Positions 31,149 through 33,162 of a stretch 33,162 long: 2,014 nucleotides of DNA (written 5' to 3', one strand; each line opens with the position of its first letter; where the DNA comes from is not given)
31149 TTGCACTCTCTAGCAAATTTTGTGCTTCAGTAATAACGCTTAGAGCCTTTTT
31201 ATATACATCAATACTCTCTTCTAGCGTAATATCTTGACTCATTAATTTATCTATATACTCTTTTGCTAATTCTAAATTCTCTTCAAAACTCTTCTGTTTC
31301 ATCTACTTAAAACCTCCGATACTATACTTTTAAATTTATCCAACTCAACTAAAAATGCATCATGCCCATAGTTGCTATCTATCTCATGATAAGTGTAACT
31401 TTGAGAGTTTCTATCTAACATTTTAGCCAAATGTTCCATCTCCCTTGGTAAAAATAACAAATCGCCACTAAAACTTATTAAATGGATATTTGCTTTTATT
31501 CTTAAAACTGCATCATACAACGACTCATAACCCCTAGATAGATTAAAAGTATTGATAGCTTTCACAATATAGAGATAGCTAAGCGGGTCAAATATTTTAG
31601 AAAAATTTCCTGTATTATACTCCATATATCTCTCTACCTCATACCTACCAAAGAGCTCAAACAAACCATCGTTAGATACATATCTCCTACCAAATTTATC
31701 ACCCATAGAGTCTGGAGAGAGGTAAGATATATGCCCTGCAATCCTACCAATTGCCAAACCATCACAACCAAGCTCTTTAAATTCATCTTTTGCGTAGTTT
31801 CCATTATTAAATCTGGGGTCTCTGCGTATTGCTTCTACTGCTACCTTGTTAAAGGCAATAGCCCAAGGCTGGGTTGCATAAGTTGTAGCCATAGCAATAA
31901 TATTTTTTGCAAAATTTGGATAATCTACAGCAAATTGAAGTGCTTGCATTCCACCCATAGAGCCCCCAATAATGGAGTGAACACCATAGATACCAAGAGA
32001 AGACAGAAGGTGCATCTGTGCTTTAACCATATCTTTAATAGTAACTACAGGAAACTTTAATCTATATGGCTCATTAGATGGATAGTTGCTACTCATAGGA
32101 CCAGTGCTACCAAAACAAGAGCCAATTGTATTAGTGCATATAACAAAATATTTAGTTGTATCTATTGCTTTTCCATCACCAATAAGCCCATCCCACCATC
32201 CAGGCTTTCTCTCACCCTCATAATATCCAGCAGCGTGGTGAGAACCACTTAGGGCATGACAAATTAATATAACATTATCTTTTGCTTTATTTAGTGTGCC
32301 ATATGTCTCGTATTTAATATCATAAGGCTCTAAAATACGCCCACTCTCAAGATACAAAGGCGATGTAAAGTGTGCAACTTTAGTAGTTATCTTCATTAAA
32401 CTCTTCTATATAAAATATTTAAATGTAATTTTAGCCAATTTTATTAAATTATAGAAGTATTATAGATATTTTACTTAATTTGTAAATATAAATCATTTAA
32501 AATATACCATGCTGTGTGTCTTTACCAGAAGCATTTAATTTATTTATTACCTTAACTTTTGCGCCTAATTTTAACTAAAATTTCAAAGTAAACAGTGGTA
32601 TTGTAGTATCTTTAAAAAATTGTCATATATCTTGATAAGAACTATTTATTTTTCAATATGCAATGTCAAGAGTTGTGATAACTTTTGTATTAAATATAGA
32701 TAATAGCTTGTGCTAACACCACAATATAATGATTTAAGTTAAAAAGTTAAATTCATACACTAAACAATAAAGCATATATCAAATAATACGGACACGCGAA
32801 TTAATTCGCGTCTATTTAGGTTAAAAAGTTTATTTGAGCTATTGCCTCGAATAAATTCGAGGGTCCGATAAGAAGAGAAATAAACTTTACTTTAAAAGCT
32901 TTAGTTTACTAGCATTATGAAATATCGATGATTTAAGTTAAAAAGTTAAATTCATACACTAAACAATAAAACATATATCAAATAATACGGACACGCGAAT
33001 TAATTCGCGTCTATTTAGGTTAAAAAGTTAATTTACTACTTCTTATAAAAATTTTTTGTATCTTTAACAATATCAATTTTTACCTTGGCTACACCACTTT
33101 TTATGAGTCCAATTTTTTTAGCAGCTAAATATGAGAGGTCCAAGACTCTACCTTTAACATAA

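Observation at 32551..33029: ORF-less ~360-390 bp intergenic repeat family: three copies plus a partial tandem copy within 33 kb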

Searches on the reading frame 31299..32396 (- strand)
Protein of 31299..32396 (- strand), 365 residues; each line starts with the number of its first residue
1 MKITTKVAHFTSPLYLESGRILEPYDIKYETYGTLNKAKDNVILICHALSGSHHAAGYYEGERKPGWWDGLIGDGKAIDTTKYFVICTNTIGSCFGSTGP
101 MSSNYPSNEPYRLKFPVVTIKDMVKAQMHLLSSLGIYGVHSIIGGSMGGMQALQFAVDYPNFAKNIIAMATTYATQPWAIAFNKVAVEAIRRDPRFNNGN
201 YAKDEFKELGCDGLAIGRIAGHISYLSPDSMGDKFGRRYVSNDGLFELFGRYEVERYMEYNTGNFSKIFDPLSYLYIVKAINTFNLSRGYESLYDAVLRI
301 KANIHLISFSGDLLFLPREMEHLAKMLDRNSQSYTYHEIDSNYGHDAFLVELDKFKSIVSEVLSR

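Call 51: find_encoding_contigs(protein=window:31299-32396:-, flank=3000, max_places=10)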
Protein window:31299-32396:- (365 aa): 1 contig read that carries it; 1 place shown.
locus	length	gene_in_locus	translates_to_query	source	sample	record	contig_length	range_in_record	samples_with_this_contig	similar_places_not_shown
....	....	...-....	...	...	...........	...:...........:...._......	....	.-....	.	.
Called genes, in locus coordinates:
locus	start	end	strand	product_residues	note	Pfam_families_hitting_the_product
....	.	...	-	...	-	?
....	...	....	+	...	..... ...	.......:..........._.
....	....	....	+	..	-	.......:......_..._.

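Call 72: search_protein_families(library=ncbifam, proteins=[window:31299-32396:-], max_evalue=0.001)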
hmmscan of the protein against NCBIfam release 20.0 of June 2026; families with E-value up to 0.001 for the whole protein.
window:31299-32396:- (365 aa): 14 families
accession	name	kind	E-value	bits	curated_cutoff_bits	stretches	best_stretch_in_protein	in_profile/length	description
NF001209.0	PRK00175.1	equivalog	2.7e-128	428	331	1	4-364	13-373/381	homoserine O-acetyltransferase MetX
TIGR01392.2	MetX_acetyl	equivalog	3.2e-119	398.1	500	1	12-363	3-350/351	homoserine O-acetyltransferase MetX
NF047916.1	MetX_succinyl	exception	3.3e-113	378.4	560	1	3-363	5-366/370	homoserine O-succinyltransferase MetX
NF047917.1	MetX_acetyl_MTB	exception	1.9e-85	287.2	475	1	12-364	13-360/361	homoserine O-acetyltransferase MetX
NF005262.1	PRK06765.1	equivalog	9.2e-74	248.6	450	1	14-363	12-365/366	E22 family MetX-like putative esterase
NF005757.0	PRK07581.1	subfamily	2.6e-42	144.9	332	1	14-354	15-324/339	hypothetical protein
NF047915.1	homoser_Ac_Staph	exception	3.1e-35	122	500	1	15-357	14-307/320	homoserine O-acetyltransferase MetX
NF005071.0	PRK06489.1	equivalog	6.7e-30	104.4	305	1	15-204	41-222/362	hypothetical protein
NF006449.0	PRK08775.1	equivalog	9.4e-26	90.5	296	1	16-363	39-337/344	homoserine O-succinyltransferase MetX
NF050089.1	i_nPHAscl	equivalog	2.7e-07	29.9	300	1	116-172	63-118/288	intracellular short-chain-length polyhydroxyalkanoate depolymerase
NF053683.1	esterase_mleBRB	exception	0.00013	21.7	585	1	111-172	68-128/280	BRB family alpha/beta fold macrolide esterase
TIGR02240.1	PHA_depoly_arom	equivalog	0.00026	20.5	250.6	1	123-172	77-125/276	poly(3-hydroxyalkanoate) depolymerase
NF045632.1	hydroxlase_HsaD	equivalog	0.00028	19.9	400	1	126-172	93-138/290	4,5:9,10-diseco-3-hydroxy-5,9,17-trioxoandrosta-1(10),2-diene-4-oate hydrolase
TIGR03343.1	biphenyl_bphD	equivalog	0.00046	19.5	462.15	1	128-171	92-134/282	2-hydroxy-6-oxo-6-phenylhexa-2,4-dienoate hydrolase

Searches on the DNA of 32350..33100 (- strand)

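Call 12: search_rna_families(source=window, start=32350, end=33100, threshold=evalue, max_evalue=10)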
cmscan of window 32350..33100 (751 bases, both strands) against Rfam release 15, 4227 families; matches with E-value up to 10: 3.
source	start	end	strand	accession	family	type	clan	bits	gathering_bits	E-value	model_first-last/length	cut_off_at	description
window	32809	32864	-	RF02823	LPR69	Gene; sRNA;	-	17.7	40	0.44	1-82/82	no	Legionella RNA 69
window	33076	33100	-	RF02519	ToxI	Gene; antitoxin;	-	15.6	50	6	1-34/34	no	ToxI antitoxin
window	32656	32728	+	RF02086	Yar_2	Gene; lncRNA;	-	11.9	50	8.1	1-74/74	no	Yellow-achaete intergenic RNA conserved region 2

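Call 75: search_dna_similar(query=window:32543-32950:-, collection=plasmids, mode=distant, max_evalue=0.001, max_rows=10)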
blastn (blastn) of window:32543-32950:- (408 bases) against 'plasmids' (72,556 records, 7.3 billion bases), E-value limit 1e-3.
No match.

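Call 76: search_dna_similar(query=window:32543-32950:-, collection=phages, mode=distant, max_evalue=0.001, max_rows=10)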
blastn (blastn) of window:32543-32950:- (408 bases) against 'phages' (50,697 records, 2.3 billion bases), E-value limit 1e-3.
No match.

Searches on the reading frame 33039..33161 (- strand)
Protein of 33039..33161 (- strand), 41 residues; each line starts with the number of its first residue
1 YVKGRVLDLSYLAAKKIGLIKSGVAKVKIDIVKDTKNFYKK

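Call 72: search_protein_families(library=ncbifam, proteins=[window:33039-33161:-], max_evalue=0.001)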
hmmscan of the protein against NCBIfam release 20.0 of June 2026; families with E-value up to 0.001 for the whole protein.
window:33039-33161:- (41 aa): 1 family
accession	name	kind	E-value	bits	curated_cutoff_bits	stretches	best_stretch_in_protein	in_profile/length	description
TIGR00413.1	rlpA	subfamily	1.2e-09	38.4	82.15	1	1-37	60-96/208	septal ring lytic transglycosylase RlpA family protein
